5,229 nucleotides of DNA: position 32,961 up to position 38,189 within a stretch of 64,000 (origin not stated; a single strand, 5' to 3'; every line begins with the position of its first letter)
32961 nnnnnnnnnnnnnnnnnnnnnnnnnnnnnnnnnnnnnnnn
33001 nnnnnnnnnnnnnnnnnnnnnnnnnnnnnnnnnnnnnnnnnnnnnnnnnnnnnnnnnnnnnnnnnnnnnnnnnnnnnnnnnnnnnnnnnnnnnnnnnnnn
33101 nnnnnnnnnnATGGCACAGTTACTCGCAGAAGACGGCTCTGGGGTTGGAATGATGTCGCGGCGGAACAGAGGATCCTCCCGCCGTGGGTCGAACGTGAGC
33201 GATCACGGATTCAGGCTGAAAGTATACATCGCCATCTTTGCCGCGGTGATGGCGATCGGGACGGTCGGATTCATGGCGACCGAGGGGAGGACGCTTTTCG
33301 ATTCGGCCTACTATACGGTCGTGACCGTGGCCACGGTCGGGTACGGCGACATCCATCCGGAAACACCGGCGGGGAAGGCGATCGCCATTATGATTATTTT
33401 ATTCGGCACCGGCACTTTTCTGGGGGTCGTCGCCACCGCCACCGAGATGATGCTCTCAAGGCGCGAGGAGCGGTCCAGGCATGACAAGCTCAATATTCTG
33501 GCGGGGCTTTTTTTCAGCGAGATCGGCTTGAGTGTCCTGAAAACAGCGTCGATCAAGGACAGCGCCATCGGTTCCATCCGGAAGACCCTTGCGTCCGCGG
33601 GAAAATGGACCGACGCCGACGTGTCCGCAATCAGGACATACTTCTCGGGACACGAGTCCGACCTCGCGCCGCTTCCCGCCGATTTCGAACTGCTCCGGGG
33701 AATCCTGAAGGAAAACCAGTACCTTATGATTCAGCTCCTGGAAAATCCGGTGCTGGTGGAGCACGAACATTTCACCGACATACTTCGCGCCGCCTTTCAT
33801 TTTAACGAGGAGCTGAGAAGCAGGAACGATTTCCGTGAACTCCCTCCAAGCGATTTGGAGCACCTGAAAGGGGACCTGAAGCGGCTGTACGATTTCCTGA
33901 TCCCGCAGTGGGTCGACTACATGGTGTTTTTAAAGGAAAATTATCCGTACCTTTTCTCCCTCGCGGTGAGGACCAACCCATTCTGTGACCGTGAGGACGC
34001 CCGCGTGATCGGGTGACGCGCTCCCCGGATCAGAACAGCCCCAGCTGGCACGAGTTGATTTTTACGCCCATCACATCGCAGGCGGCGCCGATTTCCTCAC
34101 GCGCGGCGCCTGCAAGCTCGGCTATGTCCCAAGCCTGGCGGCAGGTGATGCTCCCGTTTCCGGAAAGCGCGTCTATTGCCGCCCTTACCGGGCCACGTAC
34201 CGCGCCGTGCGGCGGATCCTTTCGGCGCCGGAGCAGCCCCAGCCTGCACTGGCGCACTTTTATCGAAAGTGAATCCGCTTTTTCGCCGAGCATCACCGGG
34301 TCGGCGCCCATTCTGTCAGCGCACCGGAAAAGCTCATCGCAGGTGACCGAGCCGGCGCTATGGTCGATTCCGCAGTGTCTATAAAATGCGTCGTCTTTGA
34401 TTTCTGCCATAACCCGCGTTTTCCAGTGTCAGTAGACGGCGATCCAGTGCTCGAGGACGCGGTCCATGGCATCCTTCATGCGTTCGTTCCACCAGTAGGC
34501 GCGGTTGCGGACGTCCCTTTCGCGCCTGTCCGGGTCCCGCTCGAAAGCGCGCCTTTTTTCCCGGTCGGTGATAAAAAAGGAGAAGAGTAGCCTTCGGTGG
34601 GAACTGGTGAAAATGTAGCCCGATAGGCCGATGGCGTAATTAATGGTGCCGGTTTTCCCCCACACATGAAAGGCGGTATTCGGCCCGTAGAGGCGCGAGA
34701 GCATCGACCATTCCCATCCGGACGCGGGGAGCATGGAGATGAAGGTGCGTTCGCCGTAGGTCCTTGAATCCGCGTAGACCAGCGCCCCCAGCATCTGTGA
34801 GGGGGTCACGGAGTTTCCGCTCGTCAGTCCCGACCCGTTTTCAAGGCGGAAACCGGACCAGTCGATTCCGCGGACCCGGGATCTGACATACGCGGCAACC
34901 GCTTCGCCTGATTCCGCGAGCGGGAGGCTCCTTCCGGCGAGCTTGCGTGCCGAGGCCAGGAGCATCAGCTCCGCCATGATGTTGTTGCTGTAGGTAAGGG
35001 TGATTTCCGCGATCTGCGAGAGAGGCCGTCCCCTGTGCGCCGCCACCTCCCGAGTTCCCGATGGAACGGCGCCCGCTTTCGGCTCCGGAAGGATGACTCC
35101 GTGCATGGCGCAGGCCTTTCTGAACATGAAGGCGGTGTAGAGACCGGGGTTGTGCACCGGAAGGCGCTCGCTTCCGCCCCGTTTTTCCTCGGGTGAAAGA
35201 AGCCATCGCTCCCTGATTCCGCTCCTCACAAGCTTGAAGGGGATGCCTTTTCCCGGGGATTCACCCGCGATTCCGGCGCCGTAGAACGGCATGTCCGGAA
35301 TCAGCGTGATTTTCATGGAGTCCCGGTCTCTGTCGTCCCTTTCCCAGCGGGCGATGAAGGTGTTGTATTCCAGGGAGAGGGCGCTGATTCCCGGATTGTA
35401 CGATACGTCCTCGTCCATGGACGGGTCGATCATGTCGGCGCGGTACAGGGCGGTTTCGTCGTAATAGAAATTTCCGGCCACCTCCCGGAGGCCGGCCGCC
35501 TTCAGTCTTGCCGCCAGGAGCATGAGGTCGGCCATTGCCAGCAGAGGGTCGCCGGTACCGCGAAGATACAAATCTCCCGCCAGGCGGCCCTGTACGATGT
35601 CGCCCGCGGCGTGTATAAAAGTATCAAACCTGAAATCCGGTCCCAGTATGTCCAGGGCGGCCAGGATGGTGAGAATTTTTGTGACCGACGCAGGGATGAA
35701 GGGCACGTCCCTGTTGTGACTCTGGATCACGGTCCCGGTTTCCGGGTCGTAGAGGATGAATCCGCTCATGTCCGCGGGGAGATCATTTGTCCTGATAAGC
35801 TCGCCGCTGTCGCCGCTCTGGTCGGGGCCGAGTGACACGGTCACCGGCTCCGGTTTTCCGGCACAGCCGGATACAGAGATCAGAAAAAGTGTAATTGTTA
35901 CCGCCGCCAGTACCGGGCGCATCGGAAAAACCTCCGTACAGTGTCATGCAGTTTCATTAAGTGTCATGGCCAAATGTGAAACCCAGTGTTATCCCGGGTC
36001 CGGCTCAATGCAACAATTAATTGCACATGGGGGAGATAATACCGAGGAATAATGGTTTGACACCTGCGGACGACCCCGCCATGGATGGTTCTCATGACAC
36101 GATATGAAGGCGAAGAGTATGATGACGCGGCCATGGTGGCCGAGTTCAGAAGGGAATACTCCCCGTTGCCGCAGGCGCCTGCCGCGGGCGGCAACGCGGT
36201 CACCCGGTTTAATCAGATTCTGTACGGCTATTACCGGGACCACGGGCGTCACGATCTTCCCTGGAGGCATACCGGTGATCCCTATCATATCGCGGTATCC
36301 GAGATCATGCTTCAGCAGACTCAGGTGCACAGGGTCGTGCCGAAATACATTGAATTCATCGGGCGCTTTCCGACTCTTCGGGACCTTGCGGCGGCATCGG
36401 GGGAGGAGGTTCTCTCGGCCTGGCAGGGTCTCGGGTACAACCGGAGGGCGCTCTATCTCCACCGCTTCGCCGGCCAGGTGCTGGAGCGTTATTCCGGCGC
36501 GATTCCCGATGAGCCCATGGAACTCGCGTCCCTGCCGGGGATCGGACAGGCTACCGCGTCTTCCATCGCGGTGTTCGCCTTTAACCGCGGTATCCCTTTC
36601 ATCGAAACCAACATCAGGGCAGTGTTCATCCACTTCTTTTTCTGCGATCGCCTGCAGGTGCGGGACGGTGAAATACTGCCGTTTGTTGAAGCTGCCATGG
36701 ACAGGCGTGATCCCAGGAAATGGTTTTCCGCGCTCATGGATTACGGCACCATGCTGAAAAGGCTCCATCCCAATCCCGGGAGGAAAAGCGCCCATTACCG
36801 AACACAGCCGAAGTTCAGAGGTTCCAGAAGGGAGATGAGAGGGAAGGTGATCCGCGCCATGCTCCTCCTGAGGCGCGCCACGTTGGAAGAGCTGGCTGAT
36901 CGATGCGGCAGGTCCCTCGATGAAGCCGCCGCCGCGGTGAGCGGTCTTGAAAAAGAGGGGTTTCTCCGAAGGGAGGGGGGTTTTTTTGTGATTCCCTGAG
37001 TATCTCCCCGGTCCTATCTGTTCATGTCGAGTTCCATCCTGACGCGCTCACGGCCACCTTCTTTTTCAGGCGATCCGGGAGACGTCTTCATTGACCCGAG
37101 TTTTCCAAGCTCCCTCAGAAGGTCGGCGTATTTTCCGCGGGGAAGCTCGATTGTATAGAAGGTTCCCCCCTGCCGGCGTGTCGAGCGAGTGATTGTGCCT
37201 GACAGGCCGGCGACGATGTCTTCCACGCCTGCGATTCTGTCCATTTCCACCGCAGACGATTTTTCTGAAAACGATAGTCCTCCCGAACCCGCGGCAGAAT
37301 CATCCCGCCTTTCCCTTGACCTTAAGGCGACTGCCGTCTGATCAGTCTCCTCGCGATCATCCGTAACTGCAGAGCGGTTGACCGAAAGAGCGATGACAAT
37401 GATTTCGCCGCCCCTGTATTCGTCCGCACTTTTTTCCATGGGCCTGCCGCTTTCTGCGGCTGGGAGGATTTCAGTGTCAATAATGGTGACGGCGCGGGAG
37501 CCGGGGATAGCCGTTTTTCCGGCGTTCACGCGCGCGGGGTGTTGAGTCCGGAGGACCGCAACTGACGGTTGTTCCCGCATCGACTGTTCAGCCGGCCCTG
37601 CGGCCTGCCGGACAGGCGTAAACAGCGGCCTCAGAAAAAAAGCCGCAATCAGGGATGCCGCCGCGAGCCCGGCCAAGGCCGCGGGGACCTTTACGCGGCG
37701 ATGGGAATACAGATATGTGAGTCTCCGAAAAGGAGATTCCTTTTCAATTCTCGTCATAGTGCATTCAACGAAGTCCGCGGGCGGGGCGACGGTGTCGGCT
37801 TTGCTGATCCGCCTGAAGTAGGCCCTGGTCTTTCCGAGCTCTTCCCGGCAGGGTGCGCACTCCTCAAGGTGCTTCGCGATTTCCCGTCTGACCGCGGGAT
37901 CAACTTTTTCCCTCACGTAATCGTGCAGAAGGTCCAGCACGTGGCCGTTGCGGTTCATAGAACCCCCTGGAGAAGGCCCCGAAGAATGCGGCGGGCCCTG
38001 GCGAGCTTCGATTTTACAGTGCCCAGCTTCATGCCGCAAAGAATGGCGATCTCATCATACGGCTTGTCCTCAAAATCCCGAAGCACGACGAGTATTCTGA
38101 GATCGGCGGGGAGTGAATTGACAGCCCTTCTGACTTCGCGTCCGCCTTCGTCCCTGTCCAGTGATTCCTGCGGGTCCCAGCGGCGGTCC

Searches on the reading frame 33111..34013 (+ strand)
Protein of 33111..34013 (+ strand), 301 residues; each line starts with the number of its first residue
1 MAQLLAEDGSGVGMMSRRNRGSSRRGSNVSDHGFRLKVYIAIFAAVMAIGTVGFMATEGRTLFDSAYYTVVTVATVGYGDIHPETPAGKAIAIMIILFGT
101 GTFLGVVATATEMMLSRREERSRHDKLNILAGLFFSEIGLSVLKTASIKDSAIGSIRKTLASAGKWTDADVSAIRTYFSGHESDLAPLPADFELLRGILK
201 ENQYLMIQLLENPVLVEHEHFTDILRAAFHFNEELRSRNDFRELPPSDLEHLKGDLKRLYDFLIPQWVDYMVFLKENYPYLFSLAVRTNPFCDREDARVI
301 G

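Call 14: search_protein_families(library=pfam, proteins=[window:33111-34013:+])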
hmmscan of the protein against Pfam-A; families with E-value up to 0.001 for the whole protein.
window:33111-34013:+ (301 aa): 2 families
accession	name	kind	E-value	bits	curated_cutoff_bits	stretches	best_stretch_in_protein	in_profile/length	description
PF07885.22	Ion_trans_2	-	1.6e-17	63.6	22.5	1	42-114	2-77/79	Ion channel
PF00520.37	Ion_trans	-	0.00058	19.6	25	0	57-107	169-219/241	Ion transport protein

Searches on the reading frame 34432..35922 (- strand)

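Call 14: search_protein_families(library=pfam, proteins=[window:34432-35922:-])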
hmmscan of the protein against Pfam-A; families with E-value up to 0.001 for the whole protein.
window:34432-35922:- (497 aa): 2 families
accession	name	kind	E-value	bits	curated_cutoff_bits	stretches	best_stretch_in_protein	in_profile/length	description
PF02113.21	Peptidase_S13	-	1.1e-60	206.1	22.8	1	44-458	10-431/444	D-Ala-D-Ala carboxypeptidase 3 (S13) family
PF00768.25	Peptidase_S11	-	0.00076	19.4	27.6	0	54-90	14-50/239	D-alanyl-D-alanine carboxypeptidase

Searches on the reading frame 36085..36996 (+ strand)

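Call 14: search_protein_families(library=pfam, proteins=[window:36085-36996:+])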
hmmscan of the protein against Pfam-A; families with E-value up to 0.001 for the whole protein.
window:36085-36996:+ (304 aa): 2 families
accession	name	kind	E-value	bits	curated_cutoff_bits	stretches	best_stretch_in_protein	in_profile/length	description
PF00730.31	HhH-GPD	-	5.6e-14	52.8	26.2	1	71-189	1-91/108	HhH-GPD superfamily base excision DNA repair protein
PF00633.29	HHH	-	3.4e-05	23.9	24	1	135-162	1-28/30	Helix-hairpin-helix motif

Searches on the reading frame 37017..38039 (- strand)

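Call 13: search_protein_families(library=pfam, proteins=[window:37017-38039:-])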
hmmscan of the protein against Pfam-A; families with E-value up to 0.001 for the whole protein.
window:37017-38039:- (341 aa): 1 family
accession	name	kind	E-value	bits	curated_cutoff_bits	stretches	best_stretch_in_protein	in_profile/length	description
PF13490.11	zf-HC2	-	4.4e-07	30.3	22.2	1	34-65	4-35/35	Putative zinc-finger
